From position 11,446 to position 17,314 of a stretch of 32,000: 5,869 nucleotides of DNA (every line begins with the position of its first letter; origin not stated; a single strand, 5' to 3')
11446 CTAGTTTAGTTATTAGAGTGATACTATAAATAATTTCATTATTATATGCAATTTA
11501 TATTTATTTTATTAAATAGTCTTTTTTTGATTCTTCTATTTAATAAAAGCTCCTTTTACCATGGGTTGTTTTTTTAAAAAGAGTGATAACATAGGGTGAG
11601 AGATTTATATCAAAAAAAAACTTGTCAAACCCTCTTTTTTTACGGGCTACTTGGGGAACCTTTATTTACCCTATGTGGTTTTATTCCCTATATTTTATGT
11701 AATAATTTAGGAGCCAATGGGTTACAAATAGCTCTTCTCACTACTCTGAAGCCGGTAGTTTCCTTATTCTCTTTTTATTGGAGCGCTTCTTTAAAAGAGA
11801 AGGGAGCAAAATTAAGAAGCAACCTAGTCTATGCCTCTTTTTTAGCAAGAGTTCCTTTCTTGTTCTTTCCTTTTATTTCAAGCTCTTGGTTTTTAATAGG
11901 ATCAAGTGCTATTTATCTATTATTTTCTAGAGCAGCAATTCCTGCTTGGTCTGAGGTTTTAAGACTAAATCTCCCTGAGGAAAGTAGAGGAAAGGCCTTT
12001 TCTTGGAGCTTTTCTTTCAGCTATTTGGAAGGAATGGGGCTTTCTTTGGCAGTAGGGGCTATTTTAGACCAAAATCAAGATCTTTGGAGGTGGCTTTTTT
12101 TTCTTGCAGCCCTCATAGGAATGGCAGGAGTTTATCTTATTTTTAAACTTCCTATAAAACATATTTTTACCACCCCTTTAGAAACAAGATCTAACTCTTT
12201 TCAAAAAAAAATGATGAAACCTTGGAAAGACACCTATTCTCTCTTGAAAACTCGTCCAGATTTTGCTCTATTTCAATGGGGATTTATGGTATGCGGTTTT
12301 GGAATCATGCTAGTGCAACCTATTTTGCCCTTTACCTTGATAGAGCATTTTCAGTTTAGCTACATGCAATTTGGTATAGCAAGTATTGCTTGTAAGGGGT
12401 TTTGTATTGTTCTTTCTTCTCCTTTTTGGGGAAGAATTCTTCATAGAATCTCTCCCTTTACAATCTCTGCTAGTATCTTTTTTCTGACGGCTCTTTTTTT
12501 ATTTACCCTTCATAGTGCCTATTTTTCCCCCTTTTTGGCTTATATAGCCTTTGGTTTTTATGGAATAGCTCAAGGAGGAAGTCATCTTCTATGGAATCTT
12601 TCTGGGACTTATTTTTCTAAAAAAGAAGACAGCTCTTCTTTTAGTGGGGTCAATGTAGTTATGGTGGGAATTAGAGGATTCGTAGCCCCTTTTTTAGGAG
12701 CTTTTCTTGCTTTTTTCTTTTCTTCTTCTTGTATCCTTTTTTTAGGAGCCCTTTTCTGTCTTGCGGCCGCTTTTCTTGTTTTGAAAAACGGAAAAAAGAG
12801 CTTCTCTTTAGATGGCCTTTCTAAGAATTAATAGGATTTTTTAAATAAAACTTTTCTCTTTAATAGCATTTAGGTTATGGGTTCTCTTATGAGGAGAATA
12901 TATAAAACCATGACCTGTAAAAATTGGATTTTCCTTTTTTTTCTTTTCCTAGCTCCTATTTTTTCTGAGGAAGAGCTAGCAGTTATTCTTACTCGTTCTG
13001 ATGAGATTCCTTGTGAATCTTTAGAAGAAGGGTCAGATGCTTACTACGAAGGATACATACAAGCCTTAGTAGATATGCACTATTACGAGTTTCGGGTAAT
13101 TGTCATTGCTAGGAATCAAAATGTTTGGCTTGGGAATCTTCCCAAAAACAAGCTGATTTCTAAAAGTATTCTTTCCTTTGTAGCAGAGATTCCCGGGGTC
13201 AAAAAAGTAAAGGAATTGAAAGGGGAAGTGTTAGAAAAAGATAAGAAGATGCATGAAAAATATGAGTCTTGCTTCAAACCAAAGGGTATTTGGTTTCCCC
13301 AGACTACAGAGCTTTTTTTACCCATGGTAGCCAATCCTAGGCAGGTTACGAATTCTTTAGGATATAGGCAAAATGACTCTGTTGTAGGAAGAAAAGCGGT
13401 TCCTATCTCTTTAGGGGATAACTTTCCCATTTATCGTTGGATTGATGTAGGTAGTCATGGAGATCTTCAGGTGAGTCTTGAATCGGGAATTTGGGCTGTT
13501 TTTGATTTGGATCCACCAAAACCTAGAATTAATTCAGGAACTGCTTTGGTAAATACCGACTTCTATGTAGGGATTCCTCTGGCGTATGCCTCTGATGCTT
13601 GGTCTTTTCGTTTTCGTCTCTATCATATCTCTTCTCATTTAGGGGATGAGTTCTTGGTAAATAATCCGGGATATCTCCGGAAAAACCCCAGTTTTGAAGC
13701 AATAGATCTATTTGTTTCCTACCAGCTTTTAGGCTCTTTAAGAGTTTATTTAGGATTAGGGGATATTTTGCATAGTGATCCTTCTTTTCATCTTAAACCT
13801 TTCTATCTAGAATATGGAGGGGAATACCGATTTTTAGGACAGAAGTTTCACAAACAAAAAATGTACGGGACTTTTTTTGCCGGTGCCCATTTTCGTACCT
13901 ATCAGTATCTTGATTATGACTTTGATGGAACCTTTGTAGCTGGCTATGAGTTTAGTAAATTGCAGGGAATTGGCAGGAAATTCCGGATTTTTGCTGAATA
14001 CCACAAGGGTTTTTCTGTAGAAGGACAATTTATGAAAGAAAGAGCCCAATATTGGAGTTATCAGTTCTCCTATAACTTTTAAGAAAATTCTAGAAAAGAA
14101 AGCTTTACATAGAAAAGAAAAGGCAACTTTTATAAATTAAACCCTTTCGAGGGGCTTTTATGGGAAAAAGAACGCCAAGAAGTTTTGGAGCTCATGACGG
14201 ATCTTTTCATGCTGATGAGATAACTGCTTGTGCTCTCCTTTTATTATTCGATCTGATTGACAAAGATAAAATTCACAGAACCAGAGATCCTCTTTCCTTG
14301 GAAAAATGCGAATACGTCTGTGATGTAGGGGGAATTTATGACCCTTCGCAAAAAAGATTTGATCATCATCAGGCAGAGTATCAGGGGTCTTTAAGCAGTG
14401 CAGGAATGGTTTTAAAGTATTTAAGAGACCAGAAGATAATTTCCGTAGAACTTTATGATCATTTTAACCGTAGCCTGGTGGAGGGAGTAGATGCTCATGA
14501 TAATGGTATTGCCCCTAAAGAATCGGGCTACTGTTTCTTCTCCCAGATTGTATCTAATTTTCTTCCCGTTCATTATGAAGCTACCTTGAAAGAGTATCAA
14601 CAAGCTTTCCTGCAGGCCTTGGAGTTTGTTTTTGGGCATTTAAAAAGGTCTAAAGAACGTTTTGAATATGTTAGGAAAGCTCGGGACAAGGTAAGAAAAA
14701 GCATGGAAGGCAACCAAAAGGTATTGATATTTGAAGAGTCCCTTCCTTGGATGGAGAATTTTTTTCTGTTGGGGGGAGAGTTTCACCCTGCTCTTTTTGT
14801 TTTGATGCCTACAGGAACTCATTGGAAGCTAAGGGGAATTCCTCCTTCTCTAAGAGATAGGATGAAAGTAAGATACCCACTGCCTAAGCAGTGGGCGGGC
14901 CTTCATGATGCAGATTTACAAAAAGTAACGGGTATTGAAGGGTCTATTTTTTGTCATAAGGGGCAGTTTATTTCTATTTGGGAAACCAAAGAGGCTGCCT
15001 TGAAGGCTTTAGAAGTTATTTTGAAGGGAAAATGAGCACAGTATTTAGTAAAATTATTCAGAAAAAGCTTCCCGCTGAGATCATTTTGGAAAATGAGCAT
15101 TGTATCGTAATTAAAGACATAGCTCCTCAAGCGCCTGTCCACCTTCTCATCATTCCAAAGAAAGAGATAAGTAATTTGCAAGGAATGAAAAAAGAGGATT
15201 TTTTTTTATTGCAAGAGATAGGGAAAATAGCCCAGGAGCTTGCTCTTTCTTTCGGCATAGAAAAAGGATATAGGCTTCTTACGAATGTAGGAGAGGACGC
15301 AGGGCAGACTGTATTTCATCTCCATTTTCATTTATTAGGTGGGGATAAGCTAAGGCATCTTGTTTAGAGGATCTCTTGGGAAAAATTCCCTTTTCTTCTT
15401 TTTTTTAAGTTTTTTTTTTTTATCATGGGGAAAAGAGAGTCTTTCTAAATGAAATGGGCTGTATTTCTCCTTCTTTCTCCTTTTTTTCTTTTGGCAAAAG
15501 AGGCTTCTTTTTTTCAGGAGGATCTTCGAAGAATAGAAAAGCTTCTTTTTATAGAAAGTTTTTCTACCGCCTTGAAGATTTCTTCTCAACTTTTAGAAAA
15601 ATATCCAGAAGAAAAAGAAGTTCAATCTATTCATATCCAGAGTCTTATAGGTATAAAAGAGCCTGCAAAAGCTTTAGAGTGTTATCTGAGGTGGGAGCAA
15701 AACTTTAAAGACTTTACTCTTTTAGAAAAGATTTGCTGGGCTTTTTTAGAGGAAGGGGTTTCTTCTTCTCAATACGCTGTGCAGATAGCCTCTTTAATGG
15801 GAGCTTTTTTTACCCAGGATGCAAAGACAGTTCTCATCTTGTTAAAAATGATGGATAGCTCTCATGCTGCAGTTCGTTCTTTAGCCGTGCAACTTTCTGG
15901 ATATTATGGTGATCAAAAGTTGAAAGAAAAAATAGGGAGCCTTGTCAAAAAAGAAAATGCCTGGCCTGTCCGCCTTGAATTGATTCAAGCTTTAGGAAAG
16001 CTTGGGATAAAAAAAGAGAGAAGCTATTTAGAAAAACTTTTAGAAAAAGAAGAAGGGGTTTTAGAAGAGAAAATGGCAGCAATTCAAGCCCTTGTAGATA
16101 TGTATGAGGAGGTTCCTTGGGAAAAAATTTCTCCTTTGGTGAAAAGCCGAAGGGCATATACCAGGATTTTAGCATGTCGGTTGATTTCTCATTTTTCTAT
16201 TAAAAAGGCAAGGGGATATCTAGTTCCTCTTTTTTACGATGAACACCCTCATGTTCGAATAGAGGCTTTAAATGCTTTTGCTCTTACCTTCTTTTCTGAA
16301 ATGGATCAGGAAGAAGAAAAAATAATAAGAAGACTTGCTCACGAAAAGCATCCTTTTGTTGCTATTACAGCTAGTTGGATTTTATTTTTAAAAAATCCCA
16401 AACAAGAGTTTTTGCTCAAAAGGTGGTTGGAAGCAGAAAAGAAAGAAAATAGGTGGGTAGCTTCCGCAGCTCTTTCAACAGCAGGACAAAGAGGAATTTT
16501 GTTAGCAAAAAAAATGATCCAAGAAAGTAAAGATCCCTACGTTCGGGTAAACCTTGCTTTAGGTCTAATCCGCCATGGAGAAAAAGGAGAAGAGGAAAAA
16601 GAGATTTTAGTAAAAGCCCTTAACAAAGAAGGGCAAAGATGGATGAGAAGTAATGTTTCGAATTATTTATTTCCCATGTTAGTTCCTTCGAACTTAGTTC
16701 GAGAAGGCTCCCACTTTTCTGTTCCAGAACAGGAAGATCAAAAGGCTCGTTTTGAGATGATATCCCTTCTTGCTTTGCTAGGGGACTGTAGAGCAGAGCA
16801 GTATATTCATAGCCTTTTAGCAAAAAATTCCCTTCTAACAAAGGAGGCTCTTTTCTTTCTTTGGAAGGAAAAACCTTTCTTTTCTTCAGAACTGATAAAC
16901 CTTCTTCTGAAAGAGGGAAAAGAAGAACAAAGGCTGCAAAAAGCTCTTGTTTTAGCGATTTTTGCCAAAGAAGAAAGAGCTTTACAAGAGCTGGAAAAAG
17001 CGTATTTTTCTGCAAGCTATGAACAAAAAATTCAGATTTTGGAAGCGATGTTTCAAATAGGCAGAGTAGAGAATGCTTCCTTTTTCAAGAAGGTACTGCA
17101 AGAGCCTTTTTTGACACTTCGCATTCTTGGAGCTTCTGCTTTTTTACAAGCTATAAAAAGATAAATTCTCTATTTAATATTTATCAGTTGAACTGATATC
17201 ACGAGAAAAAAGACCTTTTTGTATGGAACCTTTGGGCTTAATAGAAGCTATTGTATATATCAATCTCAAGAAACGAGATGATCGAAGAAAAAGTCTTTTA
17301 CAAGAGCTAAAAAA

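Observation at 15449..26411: Candidate regulated glycan system: processive GT2 synthase, GT25, GT11, UDP-sugar pyrophosphorylase, two HEAT envelope proteins and an atypical phosphorelay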

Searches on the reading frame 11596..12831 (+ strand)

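Call 27: search_protein_families(library=pfam, proteins=[window:11596-12831:+], max_evalue=0.001)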
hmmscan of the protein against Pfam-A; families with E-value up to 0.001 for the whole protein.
window:11596-12831:+ (411 aa): 1 family
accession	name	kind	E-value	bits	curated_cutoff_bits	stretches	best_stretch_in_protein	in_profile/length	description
PF07690.21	MFS_1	-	2.6e-27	96.1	33.4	2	25-365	14-347/347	Major Facilitator Superfamily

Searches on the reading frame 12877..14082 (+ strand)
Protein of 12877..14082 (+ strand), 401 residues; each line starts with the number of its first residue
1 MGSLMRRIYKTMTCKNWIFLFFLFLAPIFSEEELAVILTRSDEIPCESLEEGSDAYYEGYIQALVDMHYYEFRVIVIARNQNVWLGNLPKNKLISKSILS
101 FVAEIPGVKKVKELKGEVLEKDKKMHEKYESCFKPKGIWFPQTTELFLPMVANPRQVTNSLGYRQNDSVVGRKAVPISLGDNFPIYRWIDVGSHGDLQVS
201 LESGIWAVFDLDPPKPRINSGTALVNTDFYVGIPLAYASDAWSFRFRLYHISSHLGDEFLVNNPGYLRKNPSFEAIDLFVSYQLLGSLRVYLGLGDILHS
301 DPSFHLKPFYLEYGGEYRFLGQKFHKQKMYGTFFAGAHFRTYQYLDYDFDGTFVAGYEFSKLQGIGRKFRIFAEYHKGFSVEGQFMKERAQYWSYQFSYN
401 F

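Call 27: search_protein_families(library=pfam, proteins=[window:12877-14082:+], max_evalue=0.001)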
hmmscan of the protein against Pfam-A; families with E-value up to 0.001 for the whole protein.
window:12877-14082:+ (401 aa): 1 family
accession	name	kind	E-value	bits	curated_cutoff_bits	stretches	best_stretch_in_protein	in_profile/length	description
PF06727.17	DUF1207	-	3.7e-64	217.4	22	1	77-401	10-342/342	Protein of unknown function (DUF1207)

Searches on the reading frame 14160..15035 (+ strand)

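Call 27: search_protein_families(library=pfam, proteins=[window:14160-15035:+], max_evalue=0.001)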
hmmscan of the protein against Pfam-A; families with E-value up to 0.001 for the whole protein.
window:14160-15035:+ (291 aa): 1 family
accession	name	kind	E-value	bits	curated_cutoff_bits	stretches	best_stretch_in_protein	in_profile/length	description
PF03690.18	MYG1_exonuc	-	2.9e-58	198.4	22.1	1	10-282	3-312/318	Uncharacterised protein family (UPF0160)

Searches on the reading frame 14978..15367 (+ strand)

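Call 27: search_protein_families(library=pfam, proteins=[window:14978-15367:+], max_evalue=0.001)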
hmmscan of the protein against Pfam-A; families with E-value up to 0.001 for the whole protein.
window:14978-15367:+ (129 aa): 2 families
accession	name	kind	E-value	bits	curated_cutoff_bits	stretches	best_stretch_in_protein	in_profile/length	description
PF01230.28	HIT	-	1e-24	87.4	21.5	1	29-124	2-97/98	HIT domain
PF11969.13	DcpS_C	-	2.3e-23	83.3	24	1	21-121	2-101/114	Scavenger mRNA decapping enzyme C-term binding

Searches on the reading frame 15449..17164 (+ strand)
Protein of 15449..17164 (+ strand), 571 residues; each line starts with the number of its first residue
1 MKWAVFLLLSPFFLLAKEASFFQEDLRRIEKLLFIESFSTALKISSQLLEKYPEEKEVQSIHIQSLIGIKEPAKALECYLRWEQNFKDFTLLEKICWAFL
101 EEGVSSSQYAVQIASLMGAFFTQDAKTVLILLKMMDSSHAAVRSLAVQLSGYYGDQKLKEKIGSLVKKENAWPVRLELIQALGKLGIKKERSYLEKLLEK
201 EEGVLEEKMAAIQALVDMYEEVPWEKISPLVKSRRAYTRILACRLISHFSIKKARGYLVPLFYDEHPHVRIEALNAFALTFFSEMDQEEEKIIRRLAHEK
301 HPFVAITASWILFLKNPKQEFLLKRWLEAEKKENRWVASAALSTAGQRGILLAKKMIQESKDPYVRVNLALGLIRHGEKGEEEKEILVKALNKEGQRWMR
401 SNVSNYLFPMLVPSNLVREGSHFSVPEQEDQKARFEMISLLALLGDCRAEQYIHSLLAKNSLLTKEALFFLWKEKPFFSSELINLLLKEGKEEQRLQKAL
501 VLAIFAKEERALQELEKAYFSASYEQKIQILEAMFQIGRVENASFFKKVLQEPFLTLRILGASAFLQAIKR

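Call 3: search_protein_families(library=pfam, proteins=[window:15449-17164:+], max_evalue=0.01)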
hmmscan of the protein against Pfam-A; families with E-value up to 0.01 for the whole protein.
window:15449-17164:+ (571 aa): 3 families
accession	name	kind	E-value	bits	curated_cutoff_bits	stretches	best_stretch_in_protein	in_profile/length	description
PF13646.12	HEAT_2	-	1.7e-21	76.7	27.7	2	131-215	4-87/88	HEAT repeats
PF02985.28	HEAT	-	6.7e-05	23.2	23.5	0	258-277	5-24/31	HEAT repeat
PF13513.12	HEAT_EZ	-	0.00033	21.6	27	0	129-148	31-50/55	HEAT-like repeat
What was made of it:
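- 15449..17164 (+): HEAT1, 571 aa, a signal-peptide-bearing HEAT/TPR-like solenoid. Membership of the system is unproven. It occupies the place where relatives have the TPR/beta-barrel exporter, but on the other strand and without detectable similarity. Pfam HEAT_2 (call 3).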

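Call 4: search_protein_families(library=ncbifam, proteins=[window:15449-17164:+], max_evalue=0.01)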
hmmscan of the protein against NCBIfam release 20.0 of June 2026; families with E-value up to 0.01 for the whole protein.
window:15449-17164:+ (571 aa): 2 families
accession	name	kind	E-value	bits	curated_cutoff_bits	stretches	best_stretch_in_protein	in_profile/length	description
NF045915.1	PhycobilmeDegNblB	equivalog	3e-08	33.5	300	1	122-202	126-205/214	phycobilisome degradation protein NblB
TIGR02270.1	TIGR02270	subfamily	0.0037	16.3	206.8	0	173-278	101-203/410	TIGR02270 family protein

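Call 52: find_related_loci(query=window:15449-17164:+, collection=metagenome_contigs, flank=10000)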
Query window:15449-17164:+ (571 aa) in metagenome_contigs; peptide patterns used: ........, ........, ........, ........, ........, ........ (x = any residue, [..] = any of these).
54 stretches matched a pattern, but none encodes a relative of the query by tblastn (E <= 1e-3).
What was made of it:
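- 15449..17164 (+): None in the metagenome scan (call 52).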

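Call 69: search_protein_families(library=padloc, proteins=[window:15449-17164:+], max_evalue=0.001)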
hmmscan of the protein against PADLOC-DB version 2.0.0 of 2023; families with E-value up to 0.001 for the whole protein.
window:15449-17164:+ (571 aa): 1 family
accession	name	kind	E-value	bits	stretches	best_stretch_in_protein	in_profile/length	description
PDLC02919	HEAT-ARM_XIII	-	6.8e-08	28.4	1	178-533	781-1102/1972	-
